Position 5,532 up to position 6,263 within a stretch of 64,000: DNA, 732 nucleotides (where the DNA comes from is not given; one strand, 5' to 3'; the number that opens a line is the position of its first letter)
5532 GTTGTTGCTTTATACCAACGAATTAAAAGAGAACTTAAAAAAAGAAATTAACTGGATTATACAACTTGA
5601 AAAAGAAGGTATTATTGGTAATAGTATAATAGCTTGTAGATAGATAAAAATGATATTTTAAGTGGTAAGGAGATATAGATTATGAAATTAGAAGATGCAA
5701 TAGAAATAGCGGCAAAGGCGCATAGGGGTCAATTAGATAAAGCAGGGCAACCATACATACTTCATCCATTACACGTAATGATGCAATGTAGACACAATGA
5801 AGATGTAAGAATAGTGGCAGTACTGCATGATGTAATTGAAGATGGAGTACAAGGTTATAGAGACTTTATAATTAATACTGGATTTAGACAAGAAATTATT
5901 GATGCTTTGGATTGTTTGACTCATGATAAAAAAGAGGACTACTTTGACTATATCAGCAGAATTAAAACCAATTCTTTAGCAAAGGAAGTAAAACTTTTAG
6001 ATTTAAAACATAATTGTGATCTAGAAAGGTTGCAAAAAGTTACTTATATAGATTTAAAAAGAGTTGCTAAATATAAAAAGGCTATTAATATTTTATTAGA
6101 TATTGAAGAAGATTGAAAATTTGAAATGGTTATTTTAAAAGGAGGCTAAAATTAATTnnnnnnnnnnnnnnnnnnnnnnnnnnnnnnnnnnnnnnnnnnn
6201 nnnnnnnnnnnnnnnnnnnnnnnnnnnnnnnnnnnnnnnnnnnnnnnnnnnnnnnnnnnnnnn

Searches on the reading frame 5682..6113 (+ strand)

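Call 19: search_protein_families(library=pfam, proteins=[window:5682-6113:+], max_evalue=0.01)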
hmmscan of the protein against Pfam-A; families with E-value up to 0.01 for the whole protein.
window:5682-6113:+ (144 aa): 1 family
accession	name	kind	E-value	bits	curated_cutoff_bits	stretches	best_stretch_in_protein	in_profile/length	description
PF13328.12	HD_4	-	2.8e-06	27.6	27.2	1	6-72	1-67/156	HD domain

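Call 80: search_protein_families(library=ncbifam, proteins=[window:5682-6113:+], max_evalue=0.00001)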
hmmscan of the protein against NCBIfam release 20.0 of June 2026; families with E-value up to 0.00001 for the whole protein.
window:5682-6113:+ (144 aa): 2 families
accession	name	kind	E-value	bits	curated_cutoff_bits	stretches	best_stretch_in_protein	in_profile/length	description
TIGR00691.1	spoT_relA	subfamily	6.2e-12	44.6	499.2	1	6-81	1-77/687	RelA/SpoT family protein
NF008303.0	PRK11092.1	equivalog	3.9e-09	35.3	947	1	2-81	22-102/702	bifunctional GTP diphosphokinase/guanosine-3',5'-bis pyrophosphate 3'-pyrophosphohydrolase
